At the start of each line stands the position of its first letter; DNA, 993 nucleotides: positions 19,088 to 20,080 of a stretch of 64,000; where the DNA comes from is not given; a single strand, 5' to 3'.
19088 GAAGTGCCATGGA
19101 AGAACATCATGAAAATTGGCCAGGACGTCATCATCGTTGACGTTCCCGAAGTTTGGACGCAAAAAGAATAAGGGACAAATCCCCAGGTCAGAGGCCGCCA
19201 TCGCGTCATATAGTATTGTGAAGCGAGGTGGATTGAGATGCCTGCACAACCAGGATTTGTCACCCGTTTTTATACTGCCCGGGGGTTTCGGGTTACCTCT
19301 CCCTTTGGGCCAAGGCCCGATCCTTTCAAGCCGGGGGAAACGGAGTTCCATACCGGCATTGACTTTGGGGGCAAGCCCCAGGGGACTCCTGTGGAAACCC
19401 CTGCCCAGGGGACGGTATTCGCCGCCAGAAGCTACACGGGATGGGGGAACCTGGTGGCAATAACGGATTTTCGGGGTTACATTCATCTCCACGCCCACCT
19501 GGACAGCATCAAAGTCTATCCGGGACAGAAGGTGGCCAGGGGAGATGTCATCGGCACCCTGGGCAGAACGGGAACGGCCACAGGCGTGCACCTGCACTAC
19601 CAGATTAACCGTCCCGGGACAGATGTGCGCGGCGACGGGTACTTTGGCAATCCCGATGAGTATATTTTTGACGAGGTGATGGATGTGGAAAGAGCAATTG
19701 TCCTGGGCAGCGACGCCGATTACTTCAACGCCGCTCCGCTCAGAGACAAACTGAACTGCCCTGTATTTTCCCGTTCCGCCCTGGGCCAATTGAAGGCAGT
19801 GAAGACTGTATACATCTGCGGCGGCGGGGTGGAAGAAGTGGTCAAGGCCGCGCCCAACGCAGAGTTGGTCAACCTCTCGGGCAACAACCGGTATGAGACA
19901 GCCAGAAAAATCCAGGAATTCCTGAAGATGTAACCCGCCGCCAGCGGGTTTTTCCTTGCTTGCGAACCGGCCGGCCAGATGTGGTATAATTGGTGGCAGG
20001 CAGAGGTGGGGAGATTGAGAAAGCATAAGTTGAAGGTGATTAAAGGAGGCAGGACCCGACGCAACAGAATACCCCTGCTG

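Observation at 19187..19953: Candidate domesticated two-product endolysin: M23 peptidase with an internal start making a free cell-binding domain, behind a sigmaK-like promoter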

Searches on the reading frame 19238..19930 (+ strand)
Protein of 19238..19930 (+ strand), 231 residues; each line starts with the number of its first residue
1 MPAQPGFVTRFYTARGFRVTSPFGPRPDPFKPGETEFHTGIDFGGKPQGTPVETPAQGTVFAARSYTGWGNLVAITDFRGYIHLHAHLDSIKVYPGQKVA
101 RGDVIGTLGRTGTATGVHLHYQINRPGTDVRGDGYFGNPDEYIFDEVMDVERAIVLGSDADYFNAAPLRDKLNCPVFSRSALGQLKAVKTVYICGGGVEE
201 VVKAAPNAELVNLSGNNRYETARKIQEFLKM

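Call 3: search_protein_families(library=pfam, proteins=[window:19238-19930:+], max_evalue=1)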
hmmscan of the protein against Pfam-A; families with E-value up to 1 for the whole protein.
window:19238-19930:+ (231 aa): 3 families
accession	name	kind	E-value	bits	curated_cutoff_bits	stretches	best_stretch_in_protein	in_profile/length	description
PF01551.29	Peptidase_M23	-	2e-25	89.3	28.7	1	37-129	2-93/96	Peptidase family M23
PF04122.17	CW_binding_2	-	0.014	16.4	24.9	0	213-227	2-16/73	Cell wall binding domain 2 (CWB2)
PF05593.20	RHS_repeat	-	0.14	13.1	22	1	54-80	11-36/38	RHS Repeat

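Call 4: search_solved_structures(query=window:19238-19930:+, max_evalue=10, show_alignments=3)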
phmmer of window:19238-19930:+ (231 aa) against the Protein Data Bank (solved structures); distinct sequences matched with E-value up to 10: 47.
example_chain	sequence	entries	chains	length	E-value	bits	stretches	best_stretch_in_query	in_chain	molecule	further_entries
2hsi_A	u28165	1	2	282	1.4e-17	67.3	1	19-125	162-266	Putative peptidase M23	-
9m7n_A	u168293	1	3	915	3.5e-16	62.8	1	4-138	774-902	Gp16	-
6ue4_A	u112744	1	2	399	3.6e-16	62.7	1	11-128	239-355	ShyA endopeptidase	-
6u2a_A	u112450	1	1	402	3.6e-16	62.7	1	11-128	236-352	ShyA endopeptidase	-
3slu_A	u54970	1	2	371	4.6e-16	62.4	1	18-128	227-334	M23 peptidase domain protein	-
6muk_A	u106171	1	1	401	4.9e-16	62.3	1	18-128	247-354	Peptidase M23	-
5kqb_A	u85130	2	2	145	6.2e-15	58.7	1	15-154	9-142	Peptidase M23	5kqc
5j1l_A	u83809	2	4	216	1.3e-13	54.4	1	18-154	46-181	ToxR-activated gene (TagE)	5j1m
2gu1_A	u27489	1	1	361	4.8e-13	52.5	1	13-127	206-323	Zinc peptidase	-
9gy1_A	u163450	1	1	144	1.9e-12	50.5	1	26-129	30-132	Peptidase, M23 family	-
5j1l_B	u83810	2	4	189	3.4e-12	49.7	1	21-127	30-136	ToxR-activated gene (TagE)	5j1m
5j1k_A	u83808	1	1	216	4.6e-12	49.3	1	21-127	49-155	ToxR-activated gene (TagE)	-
6smk_A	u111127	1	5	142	8.5e-12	48.4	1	17-142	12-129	Peptidase_M23 domain-containing protein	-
6jmx_A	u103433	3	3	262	1.1e-11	48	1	18-130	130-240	Peptidase M23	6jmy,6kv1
7qrl_A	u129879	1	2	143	7.5e-11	45.3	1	40-124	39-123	DipM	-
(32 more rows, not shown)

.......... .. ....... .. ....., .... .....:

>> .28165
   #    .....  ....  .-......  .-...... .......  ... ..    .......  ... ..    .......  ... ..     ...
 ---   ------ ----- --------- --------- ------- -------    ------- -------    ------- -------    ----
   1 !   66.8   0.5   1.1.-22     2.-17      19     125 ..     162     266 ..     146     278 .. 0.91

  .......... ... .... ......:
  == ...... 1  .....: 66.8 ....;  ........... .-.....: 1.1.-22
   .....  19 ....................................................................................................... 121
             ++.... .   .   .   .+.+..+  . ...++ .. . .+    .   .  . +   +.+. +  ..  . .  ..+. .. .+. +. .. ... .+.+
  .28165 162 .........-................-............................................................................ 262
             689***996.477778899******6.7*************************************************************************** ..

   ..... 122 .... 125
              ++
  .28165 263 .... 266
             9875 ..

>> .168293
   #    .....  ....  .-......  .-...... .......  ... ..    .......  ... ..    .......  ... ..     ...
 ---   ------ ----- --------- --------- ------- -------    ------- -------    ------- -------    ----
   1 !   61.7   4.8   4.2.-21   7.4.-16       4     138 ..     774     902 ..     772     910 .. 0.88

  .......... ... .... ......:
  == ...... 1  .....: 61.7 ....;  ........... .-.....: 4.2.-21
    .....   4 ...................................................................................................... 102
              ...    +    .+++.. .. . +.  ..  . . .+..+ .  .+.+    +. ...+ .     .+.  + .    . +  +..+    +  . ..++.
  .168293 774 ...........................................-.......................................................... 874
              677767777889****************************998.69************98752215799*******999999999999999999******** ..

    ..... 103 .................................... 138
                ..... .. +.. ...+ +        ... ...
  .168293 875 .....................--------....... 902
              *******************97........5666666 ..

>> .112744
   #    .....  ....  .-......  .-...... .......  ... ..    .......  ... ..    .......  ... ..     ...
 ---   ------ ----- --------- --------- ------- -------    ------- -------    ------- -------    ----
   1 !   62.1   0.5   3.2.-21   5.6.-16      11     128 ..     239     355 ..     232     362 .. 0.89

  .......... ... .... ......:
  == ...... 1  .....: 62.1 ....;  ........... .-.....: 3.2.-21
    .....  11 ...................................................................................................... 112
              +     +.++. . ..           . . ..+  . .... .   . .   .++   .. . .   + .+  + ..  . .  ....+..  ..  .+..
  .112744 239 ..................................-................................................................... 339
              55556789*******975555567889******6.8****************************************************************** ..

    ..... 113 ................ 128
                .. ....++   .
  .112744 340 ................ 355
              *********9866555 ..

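Call 6: find_homologous_proteins(query=window:19238-19930:+, max_evalue=0.00001)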
Query window:19238-19930:+ (231 aa): 95 proteins with E <= 0.00001 among 382 candidates.
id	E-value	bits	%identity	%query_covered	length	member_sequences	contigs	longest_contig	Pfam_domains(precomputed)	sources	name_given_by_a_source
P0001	1.8e-155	534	100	100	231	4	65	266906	PF01551.30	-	-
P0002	1.6e-124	432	79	100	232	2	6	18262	PF01551.30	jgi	-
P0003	1.1e-122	426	78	99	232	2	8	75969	PF01551.30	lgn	-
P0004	2.7e-121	422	77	99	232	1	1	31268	PF01551.30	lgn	-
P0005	6.5e-119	414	75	100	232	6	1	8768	PF01551.30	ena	-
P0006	6.7e-113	394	73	99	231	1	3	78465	PF01551.30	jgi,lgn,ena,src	-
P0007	2.1e-110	386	73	100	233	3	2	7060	PF01551.30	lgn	-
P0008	9.2e-108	377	71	99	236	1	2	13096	PF01551.30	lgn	-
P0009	1.6e-106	373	71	100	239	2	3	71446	PF01551.30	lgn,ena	-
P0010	4.1e-106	372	70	100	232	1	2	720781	PF01551.30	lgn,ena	-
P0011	5.2e-106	372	71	98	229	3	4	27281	PF01551.30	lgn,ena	-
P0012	1.5e-105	370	68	100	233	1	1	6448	PF01551.30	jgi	-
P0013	5.2e-103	362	69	99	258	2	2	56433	PF01551.30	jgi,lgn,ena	-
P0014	7.1e-101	355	68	100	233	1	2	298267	PF01551.30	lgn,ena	-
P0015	1.5e-100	354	69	100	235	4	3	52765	PF01551.30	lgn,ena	-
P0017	5.2e-100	352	68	97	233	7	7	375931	PF01551.30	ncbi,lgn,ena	-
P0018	5.4e-100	352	68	100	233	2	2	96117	PF01551.30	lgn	-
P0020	2.8e-95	336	64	100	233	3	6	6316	PF01551.30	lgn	-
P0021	4.7e-95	336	66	97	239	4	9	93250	PF01551.30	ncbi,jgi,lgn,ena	jgi:murein DD-endopeptidase MepM/ murein hydrolase activator NlpD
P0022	9.1e-95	335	72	89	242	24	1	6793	PF01551.30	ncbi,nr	ncbi:MAG TPA: hypothetical protein DDY38_08135, partial [Firmicutes bacterium]|nr:hypothetical prote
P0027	2.5e-89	317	63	100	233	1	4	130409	PF01551.30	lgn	-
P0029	7.2e-59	217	47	96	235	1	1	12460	PF01551.30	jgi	jgi:murein DD-endopeptidase MepM/ murein hydrolase activator NlpD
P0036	1.1e-20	92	33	97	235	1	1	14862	PF01551.30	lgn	-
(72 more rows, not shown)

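Call 8: find_related_loci(query=A1, collection=genome_contigs, flank=6000)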
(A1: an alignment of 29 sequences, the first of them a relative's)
Query A1 (231 aa) in genome_contigs; peptide patterns used: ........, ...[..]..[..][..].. (x = any residue, [..] = any of these).
600 stretches matched a pattern (row limit reached: there are more); 582 encode a relative of the query (tblastn E <= 1e-3); the best 80 are kept; 80 distinct loci.
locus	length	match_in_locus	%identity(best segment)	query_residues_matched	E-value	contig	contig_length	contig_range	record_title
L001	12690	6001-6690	75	1-230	5e-122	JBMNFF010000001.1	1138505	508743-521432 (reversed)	MAG: Bacillota bacterium isolate SBF912LR0HQ0014 contig_10701, whole genome shotgun sequence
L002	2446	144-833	77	1-229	2e-126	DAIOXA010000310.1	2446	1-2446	MAG TPA_asm: Bacillota bacterium isolate CTOTU40444 NODE_22790_length_2446_cov_2.397742, whole genome shotgun sequence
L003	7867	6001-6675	72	6-229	3e-102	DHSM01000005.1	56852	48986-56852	MAG TPA_asm: Firmicutes bacterium UBA5286 UBA5286_contig_1413, whole genome shotgun sequence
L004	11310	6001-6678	66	6-230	3e-101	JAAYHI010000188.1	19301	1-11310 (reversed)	MAG: Bacillota bacterium isolate AS09scLD_363 403223_AS09, whole genome shotgun sequence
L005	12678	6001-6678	66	6-230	2e-97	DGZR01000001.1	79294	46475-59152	MAG TPA_asm: Firmicutes bacterium UBA4975 UBA4975_contig_5645, whole genome shotgun sequence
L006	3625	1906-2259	55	8-126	5e-37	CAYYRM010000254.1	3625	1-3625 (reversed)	MAG TPA_asm: uncultured Eubacteriales bacterium isolate binchicken_co168_205 genome assembly, contig: NODE_35385_length_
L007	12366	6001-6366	46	14-145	2e-24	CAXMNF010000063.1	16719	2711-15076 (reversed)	MAG: uncultured Gammaproteobacteria bacterium isolate 07C-BC-St02_bin.13.orig genome assembly, contig: k141_4279416, who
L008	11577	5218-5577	43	18-138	1e-22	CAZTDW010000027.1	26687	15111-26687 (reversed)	MAG TPA_asm: uncultured Rikenellaceae bacterium isolate binchicken_co22_24 genome assembly, contig: NODE_1929_length_266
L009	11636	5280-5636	42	19-146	2e-22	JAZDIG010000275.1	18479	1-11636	MAG: Candidatus Glassbacteria bacterium isolate MEGAHIT-group-0.387 k141_6660115, whole genome shotgun sequence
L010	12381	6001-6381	43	18-142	3e-22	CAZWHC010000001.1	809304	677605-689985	MAG TPA_asm: uncultured Rikenellaceae bacterium isolate binchicken_co115_197 genome assembly, contig: NODE_2_length_8093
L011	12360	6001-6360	43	18-138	5e-22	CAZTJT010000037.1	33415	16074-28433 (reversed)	MAG TPA_asm: uncultured Rikenellaceae bacterium isolate binchicken_co7_100 genome assembly, contig: NODE_2130_length_334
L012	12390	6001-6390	42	6-145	5e-22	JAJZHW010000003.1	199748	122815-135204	MAG: Nitrospirae bacterium isolate LSA1.bin22 NODE_20_length_199748_cov_5.917353, whole genome shotgun sequence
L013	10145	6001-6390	43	6-145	8e-22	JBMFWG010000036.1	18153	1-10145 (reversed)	MAG: Leptospirillia bacterium isolate KM4364-12 NODE_36_length_18153_cov_19.906285, whole genome shotgun sequence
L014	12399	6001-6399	41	18-150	1e-21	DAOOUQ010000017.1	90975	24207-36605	MAG TPA_asm: Bacteroidales bacterium isolate AMR_MDS_2463 NODE_124_length_90975_cov_11.224197, whole genome shotgun sequ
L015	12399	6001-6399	41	3-145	1e-21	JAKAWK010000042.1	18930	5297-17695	MAG: Nitrospirae bacterium isolate YP4.bin52 NODE_4050_length_18930_cov_2.817742, whole genome shotgun sequence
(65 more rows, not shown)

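Call 16: find_encoding_contigs(protein=P0002, flank=4000, max_places=1)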
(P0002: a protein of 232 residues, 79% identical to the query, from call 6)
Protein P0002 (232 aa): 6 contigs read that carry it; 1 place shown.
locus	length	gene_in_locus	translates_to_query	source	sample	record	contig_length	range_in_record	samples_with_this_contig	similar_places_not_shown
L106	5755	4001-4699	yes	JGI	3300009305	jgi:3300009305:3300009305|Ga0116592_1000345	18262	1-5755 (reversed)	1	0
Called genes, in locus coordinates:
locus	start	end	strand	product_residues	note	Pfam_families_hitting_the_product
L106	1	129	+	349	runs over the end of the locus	PF00091:Tubulin, PF12327:FtsZ_C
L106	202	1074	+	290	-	PF03419:Peptidase_U4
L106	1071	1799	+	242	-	PF04542:Sigma70_r2, PF04545:Sigma70_r4, PF01381:HTH_3 (weak)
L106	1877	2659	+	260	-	PF04542:Sigma70_r2, PF04539:Sigma70_r3 (weak), PF08281:Sigma70_r4_2 (weak), PF04545:Sigma70_r4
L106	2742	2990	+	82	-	PF05239:PRC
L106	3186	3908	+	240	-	PF14398:ATPgrasp_YheCD, PF03133:TTL (faint), PF14397:ATPgrasp_ST (weak)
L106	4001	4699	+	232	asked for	PF01551:Peptidase_M23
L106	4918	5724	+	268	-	-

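Call 17: find_encoding_contigs(protein=P0007, flank=4000, max_places=1)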
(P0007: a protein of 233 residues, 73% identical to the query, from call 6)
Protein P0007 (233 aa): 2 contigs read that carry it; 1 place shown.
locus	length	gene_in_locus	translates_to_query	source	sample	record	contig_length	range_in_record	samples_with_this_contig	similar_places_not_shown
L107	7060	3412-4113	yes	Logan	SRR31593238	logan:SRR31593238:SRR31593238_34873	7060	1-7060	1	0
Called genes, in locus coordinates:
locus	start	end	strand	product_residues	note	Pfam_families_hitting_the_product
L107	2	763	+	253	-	?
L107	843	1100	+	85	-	PF05239:PRC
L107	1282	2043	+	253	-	PF14398:ATPgrasp_YheCD, PF14397:ATPgrasp_ST (faint), PF03133:TTL (faint)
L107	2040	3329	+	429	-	PF14398:ATPgrasp_YheCD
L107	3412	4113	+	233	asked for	PF01551:Peptidase_M23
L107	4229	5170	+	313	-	-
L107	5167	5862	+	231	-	PF01168:Ala_racemase_N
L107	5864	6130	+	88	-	PF02325:CCB3_YggT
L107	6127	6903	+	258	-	PF21278:YlmH_1st, PF17774:YlmH_RBD, PF01479:S4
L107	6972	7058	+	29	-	?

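Call 18: find_encoding_contigs(protein=P0008, flank=4000, max_places=1)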
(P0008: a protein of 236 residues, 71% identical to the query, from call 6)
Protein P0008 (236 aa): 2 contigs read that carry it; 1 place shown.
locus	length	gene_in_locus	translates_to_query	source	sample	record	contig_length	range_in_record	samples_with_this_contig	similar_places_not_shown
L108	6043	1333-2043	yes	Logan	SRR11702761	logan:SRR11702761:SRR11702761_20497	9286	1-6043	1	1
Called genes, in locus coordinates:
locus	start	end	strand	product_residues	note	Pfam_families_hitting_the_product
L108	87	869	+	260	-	PF04542:Sigma70_r2, PF04539:Sigma70_r3 (faint), PF08281:Sigma70_r4_2 (weak), PF04545:Sigma70_r4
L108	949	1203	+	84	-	PF05239:PRC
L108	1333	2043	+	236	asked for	PF01551:Peptidase_M23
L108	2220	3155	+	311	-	-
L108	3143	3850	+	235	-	PF01168:Ala_racemase_N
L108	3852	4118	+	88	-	PF02325:CCB3_YggT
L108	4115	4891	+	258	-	PF21278:YlmH_1st, PF17774:YlmH_RBD, PF01479:S4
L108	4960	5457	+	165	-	PF05103:DivIVA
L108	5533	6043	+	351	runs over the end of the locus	PF01264:Chorismate_synt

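Call 19: find_encoding_contigs(protein=P0010, flank=4000, max_places=1)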
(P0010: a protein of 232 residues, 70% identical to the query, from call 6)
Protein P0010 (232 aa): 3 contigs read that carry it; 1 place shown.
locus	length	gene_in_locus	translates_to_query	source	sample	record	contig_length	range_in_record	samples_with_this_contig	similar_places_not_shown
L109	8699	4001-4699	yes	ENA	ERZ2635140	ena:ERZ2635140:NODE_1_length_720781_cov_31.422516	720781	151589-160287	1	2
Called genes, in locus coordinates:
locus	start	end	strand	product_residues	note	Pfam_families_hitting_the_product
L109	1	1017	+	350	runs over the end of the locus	PF00091:Tubulin, PF12327:FtsZ_C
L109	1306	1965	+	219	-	PF03419:Peptidase_U4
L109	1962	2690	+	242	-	PF04542:Sigma70_r2, PF04545:Sigma70_r4, PF01381:HTH_3 (weak)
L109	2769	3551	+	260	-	PF04542:Sigma70_r2, PF04539:Sigma70_r3 (weak), PF08281:Sigma70_r4_2 (weak), PF04545:Sigma70_r4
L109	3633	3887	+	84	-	PF05239:PRC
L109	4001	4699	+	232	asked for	PF01551:Peptidase_M23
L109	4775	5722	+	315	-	PF26018:BSH_RND_rel (weak)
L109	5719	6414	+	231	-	PF01168:Ala_racemase_N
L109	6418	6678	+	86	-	PF02325:CCB3_YggT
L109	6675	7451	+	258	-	PF21278:YlmH_1st, PF17774:YlmH_RBD, PF01479:S4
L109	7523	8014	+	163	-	PF05103:DivIVA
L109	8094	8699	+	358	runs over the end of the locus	PF01264:Chorismate_synt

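Call 20: find_encoding_contigs(protein=P0013, flank=4000, max_places=1)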
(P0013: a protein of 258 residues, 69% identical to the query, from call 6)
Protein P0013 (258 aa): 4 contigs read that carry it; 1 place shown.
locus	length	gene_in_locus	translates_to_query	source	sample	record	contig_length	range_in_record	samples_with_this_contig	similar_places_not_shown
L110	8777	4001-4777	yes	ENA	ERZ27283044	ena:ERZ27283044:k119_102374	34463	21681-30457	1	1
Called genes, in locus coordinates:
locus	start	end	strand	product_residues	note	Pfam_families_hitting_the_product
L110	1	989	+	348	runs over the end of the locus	PF00091:Tubulin, PF12327:FtsZ_C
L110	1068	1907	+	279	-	PF03419:Peptidase_U4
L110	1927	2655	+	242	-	PF04542:Sigma70_r2, PF04545:Sigma70_r4, PF01381:HTH_3 (weak)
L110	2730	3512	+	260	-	PF04542:Sigma70_r2, PF04539:Sigma70_r3 (weak), PF08281:Sigma70_r4_2 (weak), PF04545:Sigma70_r4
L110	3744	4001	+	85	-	PF05239:PRC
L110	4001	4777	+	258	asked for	PF01551:Peptidase_M23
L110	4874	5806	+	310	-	PF26018:BSH_RND_rel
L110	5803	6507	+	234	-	PF01168:Ala_racemase_N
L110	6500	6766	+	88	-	PF02325:CCB3_YggT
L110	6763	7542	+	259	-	PF21278:YlmH_1st, PF17774:YlmH_RBD, PF01479:S4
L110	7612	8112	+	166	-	PF05103:DivIVA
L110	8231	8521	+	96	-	PF18910:DUF5665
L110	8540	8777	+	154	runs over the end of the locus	PF01258:zf-dskA_traR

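Call 21: find_encoding_contigs(protein=P0014, flank=4000, max_places=1)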
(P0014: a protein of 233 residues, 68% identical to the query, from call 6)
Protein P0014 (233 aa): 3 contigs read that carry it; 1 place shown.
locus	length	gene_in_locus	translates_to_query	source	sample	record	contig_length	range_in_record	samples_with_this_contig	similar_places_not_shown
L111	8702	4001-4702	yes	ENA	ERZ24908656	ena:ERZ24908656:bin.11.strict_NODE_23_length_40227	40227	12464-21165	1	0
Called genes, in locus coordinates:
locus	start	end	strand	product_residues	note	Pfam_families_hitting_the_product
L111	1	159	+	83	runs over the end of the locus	PF05239:PRC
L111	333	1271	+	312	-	PF00005:ABC_tran, PF13304:AAA_21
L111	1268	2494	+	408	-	PF12679:ABC2_membrane_2 (weak)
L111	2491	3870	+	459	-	PF12679:ABC2_membrane_2 (weak)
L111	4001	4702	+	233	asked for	PF01551:Peptidase_M23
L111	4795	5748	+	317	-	-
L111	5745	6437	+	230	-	PF01168:Ala_racemase_N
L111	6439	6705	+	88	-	PF02325:CCB3_YggT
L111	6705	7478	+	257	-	PF21278:YlmH_1st, PF17774:YlmH_RBD, PF01479:S4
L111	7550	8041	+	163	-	PF05103:DivIVA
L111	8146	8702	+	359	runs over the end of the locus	PF01264:Chorismate_synt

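Call 22: find_encoding_contigs(protein=P0017, flank=4000, max_places=1)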
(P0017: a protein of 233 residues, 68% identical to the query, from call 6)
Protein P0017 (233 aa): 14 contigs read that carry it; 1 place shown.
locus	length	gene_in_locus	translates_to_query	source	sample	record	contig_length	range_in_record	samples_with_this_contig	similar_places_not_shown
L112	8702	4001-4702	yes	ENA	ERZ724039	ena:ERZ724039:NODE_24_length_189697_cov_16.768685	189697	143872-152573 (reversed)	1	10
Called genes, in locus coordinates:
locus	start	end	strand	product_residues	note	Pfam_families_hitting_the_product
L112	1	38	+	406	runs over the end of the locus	PF11104:PilM_2 (faint), PF14450:FtsA (weak), PF02491:SHS2_FTSA, PF06723:MreB_Mbl, PF14450:FtsA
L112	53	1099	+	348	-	PF00091:Tubulin, PF12327:FtsZ_C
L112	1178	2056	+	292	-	PF03419:Peptidase_U4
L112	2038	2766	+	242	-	PF04542:Sigma70_r2, PF04545:Sigma70_r4, PF01381:HTH_3 (weak)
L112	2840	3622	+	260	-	PF04542:Sigma70_r2, PF04539:Sigma70_r3 (weak), PF08281:Sigma70_r4_2 (weak), PF04545:Sigma70_r4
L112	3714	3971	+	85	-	PF05239:PRC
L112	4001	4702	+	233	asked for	PF01551:Peptidase_M23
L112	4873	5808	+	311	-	-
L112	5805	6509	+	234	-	PF01168:Ala_racemase_N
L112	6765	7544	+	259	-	PF21278:YlmH_1st, PF17774:YlmH_RBD (weak), PF01479:S4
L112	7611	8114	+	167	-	PF05103:DivIVA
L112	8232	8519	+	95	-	PF18910:DUF5665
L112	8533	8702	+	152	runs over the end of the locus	PF01258:zf-dskA_traR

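Call 23: find_encoding_contigs(protein=P0018, flank=4000, max_places=1)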
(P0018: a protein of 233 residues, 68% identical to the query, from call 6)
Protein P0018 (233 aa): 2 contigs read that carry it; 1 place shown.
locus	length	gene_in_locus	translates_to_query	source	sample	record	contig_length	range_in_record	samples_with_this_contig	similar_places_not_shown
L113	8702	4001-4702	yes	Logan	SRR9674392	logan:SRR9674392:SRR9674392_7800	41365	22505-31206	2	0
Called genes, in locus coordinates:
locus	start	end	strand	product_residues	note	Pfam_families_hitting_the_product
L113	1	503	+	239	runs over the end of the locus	PF04542:Sigma70_r2, PF04545:Sigma70_r4, PF01381:HTH_3 (weak)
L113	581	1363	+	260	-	PF04542:Sigma70_r2, PF04539:Sigma70_r3 (weak), PF08281:Sigma70_r4_2 (weak), PF04545:Sigma70_r4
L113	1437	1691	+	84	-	PF05239:PRC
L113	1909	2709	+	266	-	PF03133:TTL (faint), PF14398:ATPgrasp_YheCD, PF14397:ATPgrasp_ST (faint)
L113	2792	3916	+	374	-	PF14398:ATPgrasp_YheCD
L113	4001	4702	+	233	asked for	PF01551:Peptidase_M23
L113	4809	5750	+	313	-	-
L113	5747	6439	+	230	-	PF01168:Ala_racemase_N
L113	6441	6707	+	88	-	PF02325:CCB3_YggT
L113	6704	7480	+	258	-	PF21278:YlmH_1st, PF17774:YlmH_RBD, PF01479:S4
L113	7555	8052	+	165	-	PF05103:DivIVA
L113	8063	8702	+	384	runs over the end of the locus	PF01264:Chorismate_synt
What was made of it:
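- In several orthologues, YheC/D-type ATP-grasp genes sit directly upstream (calls 16, 17, 23).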

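Call 24: find_encoding_contigs(protein=P0020, flank=4000, max_places=1)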
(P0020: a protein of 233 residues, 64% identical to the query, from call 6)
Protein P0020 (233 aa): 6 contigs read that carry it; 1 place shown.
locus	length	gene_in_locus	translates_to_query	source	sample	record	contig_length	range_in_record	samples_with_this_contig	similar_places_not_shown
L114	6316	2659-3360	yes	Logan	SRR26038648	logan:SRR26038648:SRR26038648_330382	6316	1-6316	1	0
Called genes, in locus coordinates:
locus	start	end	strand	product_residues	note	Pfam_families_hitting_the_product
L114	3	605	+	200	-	?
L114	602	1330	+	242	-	PF04542:Sigma70_r2, PF04545:Sigma70_r4, PF01381:HTH_3 (weak)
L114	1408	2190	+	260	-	PF04542:Sigma70_r2, PF04539:Sigma70_r3 (weak), PF08281:Sigma70_r4_2 (weak), PF04545:Sigma70_r4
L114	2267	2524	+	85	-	PF05239:PRC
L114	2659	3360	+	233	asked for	PF01551:Peptidase_M23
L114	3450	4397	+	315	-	-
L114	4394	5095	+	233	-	PF01168:Ala_racemase_N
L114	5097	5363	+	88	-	PF02325:CCB3_YggT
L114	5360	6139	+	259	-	PF21278:YlmH_1st, PF17774:YlmH_RBD, PF01479:S4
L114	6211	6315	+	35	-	?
